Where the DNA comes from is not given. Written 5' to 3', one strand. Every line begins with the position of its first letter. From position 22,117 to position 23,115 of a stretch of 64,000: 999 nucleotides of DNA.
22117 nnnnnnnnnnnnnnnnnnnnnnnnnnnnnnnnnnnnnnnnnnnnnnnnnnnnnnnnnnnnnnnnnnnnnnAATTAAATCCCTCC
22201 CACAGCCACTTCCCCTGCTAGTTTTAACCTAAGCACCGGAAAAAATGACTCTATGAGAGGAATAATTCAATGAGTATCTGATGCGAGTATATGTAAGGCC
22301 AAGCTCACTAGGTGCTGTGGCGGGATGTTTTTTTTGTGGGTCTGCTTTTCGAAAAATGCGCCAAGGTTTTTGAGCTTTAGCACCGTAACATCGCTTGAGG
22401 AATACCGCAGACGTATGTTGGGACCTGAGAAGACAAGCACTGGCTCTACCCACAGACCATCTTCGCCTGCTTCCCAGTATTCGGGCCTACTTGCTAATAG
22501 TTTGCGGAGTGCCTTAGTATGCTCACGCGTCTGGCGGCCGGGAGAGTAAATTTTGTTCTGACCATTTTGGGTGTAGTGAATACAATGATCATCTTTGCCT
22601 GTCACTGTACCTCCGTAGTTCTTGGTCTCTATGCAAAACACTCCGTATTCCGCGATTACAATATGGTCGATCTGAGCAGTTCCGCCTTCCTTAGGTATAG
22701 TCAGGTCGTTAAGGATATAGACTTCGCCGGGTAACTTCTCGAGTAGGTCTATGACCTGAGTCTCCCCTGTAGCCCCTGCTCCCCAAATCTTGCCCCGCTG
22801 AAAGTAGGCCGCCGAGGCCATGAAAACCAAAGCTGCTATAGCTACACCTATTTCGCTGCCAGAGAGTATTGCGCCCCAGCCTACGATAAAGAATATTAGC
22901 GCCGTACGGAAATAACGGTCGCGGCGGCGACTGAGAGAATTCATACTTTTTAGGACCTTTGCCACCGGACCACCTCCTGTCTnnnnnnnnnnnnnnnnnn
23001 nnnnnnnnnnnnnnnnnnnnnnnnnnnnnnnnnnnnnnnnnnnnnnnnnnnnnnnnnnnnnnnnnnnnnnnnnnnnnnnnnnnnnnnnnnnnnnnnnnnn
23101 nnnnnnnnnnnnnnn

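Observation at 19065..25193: Translationally coupled four-gene operon of unclear function: Ski2-like helicase, membrane NERD nuclease, ChlI-like AAA+ ATPase and a large vWA protein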

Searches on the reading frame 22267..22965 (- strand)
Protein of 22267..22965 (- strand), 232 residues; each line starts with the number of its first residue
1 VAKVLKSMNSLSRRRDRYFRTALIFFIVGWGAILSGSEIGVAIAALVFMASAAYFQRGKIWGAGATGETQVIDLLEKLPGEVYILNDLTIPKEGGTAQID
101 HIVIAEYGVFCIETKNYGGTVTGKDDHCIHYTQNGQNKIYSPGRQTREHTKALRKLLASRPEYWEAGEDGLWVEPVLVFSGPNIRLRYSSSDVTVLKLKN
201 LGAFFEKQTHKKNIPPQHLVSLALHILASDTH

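Call 4: search_protein_families(library=pfam, proteins=[window:22267-22965:-], max_evalue=0.01)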
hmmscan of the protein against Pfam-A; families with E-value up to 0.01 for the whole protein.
window:22267-22965:- (232 aa): 1 family
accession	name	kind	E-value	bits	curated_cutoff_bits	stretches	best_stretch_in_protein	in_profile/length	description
PF08378.17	NERD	-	2.8e-27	95.8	22.1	1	64-180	2-111/111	Nuclease-related domain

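Call 5: search_protein_families(library=ncbifam, proteins=[window:22267-22965:-], max_evalue=0.01)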
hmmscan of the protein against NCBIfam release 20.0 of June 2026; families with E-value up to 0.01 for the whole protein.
window:22267-22965:- (232 aa): 2 families
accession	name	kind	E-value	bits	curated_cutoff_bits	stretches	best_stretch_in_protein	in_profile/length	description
NF047741.1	antiphage_MADS6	equivalog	1.1e-18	67.1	460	1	65-213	12-157/612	methylation-associated defense system protein kinase MAD6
NF033442.0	BREX_PglW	equivalog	4e-08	31.4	990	1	92-192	42-143/1391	BREX system serine/threonine kinase PglW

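Call 6: search_protein_families(library=padloc, proteins=[window:22267-22965:-], max_evalue=0.01)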
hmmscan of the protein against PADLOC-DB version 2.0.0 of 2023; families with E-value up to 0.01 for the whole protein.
window:22267-22965:- (232 aa): 3 families
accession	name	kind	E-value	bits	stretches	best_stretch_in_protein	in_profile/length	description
PDLC02512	PglW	-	6.7e-10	35.5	1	92-191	45-143/1403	PglW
PDLC03921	MkoA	-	1.8e-05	20.6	1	92-213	40-158/1607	-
PDLC02513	PglW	-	3.1e-05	19.4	1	66-186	14-130/1413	PglW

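Call 83: find_homologous_proteins(query=window:22267-22965:-, max_evalue=1e-10)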
Query window:22267-22965:- (232 aa): 11 proteins with E <= 1e-10 among 478 candidates.
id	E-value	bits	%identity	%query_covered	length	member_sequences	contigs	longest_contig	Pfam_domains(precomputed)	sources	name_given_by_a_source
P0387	5.5e-152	522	100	100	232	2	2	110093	PF08378.18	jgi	-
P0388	3.3e-132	457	86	100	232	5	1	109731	PF08378.18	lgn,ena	-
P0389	2.6e-130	451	84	100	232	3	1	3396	PF08378.18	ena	-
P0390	1.1e-124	433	79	100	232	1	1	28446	PF08378.18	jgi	-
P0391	3.0e-123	428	80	100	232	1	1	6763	PF08378.18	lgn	-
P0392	7.1e-112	391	73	99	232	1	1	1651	PF08378.18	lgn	-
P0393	3.1e-107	375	70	99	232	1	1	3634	PF08378.18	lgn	-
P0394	1.0e-94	334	63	99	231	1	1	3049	PF08378.18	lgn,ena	-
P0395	2.7e-94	333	63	99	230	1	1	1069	PF08378.18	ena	-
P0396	1.8e-86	307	57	99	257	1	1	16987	PF08378.18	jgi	jgi:hypothetical protein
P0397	2.9e-79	284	60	85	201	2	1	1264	PF08378.18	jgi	-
